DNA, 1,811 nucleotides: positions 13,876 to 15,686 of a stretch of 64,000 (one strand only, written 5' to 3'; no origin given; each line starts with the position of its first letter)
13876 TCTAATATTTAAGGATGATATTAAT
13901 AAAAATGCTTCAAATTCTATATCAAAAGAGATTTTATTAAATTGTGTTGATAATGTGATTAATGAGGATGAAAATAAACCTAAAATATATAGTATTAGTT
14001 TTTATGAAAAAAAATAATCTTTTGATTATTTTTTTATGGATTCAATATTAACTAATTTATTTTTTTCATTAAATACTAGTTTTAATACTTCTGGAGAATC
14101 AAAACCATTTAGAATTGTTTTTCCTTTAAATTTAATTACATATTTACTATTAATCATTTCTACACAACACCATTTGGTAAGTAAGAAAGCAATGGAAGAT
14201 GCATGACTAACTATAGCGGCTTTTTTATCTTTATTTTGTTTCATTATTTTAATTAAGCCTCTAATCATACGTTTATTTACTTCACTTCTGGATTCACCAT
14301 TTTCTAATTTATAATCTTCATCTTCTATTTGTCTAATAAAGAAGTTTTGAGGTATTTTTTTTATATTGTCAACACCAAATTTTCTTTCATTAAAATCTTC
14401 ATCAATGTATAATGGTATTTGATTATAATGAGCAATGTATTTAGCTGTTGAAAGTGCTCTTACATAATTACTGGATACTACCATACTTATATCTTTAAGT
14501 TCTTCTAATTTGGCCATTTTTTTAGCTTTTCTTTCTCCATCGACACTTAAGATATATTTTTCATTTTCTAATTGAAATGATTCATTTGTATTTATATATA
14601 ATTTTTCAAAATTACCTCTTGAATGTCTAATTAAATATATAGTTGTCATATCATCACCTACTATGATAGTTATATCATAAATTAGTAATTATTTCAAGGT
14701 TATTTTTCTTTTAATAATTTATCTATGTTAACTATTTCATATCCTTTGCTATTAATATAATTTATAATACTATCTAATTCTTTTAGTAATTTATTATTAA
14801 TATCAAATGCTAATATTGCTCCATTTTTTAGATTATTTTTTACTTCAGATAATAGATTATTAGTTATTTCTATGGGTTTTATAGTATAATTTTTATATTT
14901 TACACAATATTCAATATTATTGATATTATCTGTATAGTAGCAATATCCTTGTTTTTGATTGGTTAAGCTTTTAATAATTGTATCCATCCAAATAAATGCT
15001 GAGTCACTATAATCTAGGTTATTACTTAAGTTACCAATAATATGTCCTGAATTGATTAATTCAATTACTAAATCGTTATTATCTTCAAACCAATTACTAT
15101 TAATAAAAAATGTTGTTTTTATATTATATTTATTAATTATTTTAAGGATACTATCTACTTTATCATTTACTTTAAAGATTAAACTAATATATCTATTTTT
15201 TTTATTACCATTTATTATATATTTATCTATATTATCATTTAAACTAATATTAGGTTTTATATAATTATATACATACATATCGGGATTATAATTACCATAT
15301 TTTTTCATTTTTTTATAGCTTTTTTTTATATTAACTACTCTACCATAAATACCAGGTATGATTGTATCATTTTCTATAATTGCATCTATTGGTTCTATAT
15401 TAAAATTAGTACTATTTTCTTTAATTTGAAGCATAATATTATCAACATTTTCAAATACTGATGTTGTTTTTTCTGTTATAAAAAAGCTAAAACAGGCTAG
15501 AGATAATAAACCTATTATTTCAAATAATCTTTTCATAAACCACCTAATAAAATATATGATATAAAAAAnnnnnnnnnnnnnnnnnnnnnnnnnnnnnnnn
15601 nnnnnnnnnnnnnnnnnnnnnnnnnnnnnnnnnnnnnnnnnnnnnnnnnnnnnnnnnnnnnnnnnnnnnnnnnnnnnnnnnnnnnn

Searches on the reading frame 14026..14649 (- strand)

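Call 75: search_protein_families(library=pfam, proteins=[window:14026-14649:-], max_evalue=0.01)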
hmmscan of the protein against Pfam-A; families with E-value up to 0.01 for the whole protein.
window:14026-14649:- (207 aa): 1 family
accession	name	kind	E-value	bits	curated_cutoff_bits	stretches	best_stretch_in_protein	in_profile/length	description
PF00300.27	His_Phos_1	-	2.6e-20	73.4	21.7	1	4-163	1-161/194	Histidine phosphatase superfamily (branch 1)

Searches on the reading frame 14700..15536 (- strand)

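Call 75: search_protein_families(library=pfam, proteins=[window:14700-15536:-], max_evalue=0.01)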
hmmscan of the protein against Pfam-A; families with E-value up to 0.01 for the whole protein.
window:14700-15536:- (278 aa): 1 family
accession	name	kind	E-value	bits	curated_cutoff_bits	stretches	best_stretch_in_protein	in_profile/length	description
PF01522.26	Polysacc_deac_1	-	2.2e-09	37.8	23.1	1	117-177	9-71/124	Polysaccharide deacetylase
